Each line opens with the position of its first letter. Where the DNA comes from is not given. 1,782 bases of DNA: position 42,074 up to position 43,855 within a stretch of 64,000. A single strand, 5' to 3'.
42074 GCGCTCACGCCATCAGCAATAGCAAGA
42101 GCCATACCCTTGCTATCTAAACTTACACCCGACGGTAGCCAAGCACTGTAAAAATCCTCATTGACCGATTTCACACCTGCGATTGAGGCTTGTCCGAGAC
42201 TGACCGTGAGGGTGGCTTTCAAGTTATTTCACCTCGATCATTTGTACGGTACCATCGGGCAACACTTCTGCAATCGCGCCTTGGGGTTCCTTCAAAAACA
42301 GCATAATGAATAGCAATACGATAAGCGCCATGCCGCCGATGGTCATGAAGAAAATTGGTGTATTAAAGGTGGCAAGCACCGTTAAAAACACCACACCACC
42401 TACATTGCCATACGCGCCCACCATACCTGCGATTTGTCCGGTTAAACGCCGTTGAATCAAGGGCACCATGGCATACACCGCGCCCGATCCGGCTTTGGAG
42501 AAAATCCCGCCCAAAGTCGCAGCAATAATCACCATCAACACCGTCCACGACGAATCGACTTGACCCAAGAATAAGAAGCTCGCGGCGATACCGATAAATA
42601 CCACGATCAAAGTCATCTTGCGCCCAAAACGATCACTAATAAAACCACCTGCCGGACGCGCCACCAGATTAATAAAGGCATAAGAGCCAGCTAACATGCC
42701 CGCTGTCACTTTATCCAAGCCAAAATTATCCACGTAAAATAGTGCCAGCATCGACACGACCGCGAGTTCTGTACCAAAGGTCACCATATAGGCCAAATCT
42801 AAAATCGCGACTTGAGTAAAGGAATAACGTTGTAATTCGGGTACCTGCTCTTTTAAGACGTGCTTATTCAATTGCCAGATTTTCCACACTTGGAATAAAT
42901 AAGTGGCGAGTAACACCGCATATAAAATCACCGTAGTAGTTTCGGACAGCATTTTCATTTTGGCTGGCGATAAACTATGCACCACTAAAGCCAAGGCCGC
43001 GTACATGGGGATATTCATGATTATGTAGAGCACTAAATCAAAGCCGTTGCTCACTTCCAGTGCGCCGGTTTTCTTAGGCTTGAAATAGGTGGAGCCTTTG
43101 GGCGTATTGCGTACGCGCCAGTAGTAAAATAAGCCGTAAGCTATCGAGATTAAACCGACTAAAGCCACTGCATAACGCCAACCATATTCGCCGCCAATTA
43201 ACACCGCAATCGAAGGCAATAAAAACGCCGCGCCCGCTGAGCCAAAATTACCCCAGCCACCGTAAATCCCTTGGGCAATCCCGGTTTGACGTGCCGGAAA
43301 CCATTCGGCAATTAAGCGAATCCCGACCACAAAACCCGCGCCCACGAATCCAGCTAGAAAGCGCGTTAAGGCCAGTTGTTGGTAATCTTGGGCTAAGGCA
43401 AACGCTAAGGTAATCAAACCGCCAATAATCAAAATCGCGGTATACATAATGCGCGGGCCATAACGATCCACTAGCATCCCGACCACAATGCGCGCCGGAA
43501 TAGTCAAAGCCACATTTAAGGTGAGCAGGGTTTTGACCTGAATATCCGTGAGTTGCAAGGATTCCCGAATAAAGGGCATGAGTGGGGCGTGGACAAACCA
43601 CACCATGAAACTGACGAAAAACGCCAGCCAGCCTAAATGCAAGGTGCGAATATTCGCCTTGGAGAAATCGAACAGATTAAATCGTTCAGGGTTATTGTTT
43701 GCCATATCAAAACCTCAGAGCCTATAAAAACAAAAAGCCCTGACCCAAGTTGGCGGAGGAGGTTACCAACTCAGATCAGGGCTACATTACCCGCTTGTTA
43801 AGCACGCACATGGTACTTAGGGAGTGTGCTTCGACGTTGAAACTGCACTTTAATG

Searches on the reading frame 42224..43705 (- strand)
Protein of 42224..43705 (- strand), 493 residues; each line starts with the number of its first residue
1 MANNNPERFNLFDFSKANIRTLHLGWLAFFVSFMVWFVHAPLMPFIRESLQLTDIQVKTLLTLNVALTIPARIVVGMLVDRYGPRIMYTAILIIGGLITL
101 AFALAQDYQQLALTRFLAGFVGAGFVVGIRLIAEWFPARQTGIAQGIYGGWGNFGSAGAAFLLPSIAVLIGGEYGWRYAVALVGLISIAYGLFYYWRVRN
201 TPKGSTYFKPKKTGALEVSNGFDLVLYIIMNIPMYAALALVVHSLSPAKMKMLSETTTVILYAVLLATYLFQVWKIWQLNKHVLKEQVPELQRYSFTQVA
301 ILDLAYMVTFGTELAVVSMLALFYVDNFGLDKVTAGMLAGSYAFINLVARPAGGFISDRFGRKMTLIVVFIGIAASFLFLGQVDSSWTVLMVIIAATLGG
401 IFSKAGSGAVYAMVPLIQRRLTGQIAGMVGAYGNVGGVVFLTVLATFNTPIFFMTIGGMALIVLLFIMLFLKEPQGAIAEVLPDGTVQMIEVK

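Call 27: search_protein_families(library=pfam, proteins=[window:42224-43705:-], max_evalue=0.001)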
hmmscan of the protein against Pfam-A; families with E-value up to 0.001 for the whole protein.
window:42224-43705:- (493 aa): 3 families
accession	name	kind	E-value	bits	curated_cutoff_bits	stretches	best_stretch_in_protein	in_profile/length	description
PF07690.21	MFS_1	-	2.5e-43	148.8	33.4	2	26-225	2-195/347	Major Facilitator Superfamily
PF00083.30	Sugar_tr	-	3.6e-07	29.9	22.3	0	306-475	262-441/452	Sugar (and other) transporter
PF12832.13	MFS_1_like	-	0.00056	19.5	25.2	1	29-151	218-345/373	MFS_1 like family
